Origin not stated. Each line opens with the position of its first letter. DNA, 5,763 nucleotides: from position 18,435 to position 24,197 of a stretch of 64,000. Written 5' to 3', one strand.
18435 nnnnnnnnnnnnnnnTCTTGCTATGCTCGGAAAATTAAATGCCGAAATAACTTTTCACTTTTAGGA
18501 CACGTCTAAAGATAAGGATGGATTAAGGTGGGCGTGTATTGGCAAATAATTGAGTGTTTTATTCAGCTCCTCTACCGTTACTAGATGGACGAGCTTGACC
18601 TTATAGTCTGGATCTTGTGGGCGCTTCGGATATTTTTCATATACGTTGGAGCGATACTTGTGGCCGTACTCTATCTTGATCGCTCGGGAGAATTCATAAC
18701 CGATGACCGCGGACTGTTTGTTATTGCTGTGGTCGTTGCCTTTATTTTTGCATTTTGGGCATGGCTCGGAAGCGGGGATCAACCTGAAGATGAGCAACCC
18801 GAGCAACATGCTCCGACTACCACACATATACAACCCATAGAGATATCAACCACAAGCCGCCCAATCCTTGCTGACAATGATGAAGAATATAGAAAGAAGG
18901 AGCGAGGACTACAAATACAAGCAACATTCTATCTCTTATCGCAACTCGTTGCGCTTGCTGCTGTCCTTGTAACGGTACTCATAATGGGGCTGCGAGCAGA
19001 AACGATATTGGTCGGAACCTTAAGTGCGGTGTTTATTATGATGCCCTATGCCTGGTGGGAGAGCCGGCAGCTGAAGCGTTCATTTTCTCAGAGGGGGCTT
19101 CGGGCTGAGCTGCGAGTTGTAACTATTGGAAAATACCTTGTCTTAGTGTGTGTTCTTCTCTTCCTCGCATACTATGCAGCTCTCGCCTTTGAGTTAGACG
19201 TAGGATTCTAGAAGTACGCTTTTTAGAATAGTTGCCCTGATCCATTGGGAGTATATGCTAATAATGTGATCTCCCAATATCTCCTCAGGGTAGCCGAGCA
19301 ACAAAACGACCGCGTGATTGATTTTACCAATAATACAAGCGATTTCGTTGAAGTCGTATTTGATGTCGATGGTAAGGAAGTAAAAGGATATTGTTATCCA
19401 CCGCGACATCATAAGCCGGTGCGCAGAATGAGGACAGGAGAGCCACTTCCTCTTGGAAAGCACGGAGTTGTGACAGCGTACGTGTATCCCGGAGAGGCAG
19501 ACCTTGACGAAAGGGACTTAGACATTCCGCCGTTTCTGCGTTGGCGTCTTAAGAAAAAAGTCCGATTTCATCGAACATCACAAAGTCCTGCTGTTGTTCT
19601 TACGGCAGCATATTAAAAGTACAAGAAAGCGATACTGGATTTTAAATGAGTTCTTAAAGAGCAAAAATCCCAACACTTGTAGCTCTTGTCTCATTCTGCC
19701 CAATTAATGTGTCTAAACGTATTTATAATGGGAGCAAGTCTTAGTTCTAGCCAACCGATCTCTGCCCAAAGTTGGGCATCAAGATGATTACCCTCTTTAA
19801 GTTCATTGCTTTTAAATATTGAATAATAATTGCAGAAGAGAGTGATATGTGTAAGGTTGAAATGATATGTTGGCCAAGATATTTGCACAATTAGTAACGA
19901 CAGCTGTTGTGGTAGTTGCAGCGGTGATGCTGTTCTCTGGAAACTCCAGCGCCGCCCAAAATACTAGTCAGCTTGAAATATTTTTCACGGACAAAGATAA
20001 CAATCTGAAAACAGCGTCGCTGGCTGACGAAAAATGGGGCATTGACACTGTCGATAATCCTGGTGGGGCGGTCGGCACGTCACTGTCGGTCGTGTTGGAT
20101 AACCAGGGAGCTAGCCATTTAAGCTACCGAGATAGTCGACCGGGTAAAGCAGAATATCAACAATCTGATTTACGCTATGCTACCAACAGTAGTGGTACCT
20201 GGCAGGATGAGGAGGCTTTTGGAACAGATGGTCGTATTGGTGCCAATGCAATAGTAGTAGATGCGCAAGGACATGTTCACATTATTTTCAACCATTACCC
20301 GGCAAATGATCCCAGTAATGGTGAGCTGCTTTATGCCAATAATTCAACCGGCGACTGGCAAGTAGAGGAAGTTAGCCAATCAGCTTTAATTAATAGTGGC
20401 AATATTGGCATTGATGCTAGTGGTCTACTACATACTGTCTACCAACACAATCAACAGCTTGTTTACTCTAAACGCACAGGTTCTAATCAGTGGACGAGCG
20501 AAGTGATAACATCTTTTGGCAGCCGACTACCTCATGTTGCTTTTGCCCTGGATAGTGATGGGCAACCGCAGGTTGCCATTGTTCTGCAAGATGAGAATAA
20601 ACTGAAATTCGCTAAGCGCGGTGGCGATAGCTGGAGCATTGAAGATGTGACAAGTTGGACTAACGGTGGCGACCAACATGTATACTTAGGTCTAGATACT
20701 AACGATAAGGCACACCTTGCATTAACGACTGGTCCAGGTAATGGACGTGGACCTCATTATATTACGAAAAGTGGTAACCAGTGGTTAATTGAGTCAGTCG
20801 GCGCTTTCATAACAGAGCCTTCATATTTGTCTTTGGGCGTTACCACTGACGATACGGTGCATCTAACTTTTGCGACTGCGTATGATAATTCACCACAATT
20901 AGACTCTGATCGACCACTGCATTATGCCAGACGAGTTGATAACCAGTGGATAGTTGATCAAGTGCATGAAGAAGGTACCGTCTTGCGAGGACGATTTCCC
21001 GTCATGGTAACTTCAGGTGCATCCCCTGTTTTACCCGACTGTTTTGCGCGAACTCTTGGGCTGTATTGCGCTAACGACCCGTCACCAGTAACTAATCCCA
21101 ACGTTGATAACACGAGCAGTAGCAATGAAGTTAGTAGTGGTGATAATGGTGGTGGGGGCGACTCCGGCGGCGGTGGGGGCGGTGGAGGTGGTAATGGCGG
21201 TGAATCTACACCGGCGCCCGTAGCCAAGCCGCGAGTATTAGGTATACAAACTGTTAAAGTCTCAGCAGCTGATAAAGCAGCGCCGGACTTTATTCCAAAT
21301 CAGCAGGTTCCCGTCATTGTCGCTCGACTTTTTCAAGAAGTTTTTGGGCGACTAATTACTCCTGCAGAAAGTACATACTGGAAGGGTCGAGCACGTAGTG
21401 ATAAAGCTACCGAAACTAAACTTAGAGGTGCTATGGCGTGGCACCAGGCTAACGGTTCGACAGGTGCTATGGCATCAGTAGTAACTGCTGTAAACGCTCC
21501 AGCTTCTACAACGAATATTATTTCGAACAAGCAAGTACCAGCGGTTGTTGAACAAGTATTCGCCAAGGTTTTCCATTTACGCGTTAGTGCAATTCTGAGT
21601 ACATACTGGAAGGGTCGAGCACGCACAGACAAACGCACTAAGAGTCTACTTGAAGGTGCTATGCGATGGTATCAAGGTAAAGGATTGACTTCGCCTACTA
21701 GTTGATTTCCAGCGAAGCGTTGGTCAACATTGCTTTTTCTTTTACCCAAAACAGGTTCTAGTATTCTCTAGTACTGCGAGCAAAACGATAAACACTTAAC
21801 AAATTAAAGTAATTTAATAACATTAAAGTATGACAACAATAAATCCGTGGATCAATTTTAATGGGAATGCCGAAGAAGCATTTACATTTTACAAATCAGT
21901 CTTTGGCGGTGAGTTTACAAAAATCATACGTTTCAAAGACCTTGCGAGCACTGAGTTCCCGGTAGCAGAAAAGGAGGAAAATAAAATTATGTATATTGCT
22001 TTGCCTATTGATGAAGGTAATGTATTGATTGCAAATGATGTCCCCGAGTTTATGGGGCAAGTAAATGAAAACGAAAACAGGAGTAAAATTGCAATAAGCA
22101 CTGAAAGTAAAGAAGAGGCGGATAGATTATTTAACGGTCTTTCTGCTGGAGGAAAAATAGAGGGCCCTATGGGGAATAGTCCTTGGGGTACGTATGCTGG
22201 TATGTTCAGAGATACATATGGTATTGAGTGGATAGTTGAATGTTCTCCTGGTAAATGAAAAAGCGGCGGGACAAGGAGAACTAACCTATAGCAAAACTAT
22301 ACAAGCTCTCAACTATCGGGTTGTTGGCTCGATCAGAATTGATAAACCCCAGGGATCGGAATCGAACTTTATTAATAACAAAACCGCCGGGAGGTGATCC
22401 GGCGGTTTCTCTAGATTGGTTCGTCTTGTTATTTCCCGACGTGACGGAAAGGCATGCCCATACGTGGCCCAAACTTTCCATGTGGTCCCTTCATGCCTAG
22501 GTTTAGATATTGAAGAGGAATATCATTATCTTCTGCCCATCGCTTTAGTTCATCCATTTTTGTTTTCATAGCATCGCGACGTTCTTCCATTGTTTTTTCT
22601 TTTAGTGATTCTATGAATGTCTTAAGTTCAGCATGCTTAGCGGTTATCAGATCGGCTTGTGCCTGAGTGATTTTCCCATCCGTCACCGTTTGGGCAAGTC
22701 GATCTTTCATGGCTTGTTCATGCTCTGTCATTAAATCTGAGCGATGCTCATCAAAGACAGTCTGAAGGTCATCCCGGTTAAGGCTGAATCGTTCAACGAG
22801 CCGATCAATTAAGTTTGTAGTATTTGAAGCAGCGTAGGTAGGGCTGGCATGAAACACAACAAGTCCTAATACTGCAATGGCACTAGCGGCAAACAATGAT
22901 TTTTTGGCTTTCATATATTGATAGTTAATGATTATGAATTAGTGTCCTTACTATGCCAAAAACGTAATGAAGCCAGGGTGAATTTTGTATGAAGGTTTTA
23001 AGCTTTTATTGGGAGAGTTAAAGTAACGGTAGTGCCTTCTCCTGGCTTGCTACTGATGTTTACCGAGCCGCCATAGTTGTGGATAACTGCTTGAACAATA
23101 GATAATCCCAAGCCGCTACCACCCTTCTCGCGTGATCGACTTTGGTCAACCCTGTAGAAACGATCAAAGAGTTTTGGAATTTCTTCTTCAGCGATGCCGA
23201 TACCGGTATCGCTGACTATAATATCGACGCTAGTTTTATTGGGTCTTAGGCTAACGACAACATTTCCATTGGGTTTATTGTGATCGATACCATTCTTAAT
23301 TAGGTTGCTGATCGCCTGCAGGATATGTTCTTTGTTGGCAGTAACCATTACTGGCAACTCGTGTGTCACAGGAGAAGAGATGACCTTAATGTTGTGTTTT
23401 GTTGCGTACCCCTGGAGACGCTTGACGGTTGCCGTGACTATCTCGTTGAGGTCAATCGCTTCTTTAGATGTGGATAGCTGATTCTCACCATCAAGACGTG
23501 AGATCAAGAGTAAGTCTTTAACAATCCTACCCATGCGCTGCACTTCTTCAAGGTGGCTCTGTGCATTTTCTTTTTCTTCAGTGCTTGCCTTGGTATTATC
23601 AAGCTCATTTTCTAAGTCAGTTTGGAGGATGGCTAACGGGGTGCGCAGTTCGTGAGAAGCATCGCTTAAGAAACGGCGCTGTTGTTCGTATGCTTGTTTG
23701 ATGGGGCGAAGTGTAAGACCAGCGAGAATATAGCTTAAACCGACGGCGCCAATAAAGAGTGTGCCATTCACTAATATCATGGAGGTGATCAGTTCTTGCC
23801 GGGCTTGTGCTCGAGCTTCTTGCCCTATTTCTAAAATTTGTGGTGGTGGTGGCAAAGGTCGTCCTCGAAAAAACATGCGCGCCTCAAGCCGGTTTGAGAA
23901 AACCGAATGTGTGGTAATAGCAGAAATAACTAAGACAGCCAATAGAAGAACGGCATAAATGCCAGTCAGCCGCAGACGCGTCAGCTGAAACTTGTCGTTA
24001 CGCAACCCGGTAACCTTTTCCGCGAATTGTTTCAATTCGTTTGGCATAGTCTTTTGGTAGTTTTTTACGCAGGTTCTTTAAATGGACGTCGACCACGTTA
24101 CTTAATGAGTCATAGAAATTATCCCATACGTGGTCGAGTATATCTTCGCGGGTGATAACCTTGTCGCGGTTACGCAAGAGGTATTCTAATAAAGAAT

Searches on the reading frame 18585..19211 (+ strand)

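Call 10: search_protein_families(library=pfam, proteins=[window:18585-19211:+], max_evalue=0.01)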
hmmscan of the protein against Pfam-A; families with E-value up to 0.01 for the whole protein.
window:18585-19211:+ (208 aa): 1 family
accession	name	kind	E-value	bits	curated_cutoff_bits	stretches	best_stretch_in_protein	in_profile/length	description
PF00510.24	COX3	-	0.0081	16.5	23.8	0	44-88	82-127/258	Cytochrome c oxidase subunit III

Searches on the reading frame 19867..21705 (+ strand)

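Call 39: search_protein_families(library=pfam, proteins=[window:19867-21705:+], max_evalue=0.00001)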
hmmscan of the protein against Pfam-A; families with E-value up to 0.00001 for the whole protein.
window:19867-21705:+ (612 aa): 1 family
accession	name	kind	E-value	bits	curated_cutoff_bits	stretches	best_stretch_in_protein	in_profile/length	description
PF15892.11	BNR_4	-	4e-06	26.8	27.3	0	123-171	224-271/272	BNR repeat-containing family member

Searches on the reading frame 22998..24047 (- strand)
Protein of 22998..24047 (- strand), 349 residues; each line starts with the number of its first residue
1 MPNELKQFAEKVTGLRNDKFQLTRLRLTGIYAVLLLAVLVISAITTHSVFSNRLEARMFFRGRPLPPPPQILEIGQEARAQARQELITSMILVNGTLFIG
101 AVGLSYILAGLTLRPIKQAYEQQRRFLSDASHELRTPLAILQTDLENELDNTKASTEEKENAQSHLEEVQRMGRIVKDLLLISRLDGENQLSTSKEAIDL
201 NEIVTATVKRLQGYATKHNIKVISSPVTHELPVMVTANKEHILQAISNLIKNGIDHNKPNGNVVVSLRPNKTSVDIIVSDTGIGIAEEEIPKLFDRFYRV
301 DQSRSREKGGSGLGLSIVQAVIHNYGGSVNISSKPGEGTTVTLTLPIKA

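Call 39: search_protein_families(library=pfam, proteins=[window:22998-24047:-], max_evalue=0.00001)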
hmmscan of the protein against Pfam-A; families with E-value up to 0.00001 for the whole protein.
window:22998-24047:- (349 aa): 3 families
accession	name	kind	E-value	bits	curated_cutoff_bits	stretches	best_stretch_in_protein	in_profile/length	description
PF02518.31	HATPase_c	-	2.9e-31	108.6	26.4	1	239-348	3-110/111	Histidine kinase-, DNA gyrase B-, and HSP90-like ATPase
PF00512.31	HisKA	-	9.7e-14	51.6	26.9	1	122-187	1-65/66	His Kinase A (phospho-acceptor) domain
PF14501.12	HATPase_c_5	-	8.6e-06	26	22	0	240-335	4-92/102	GHKL domain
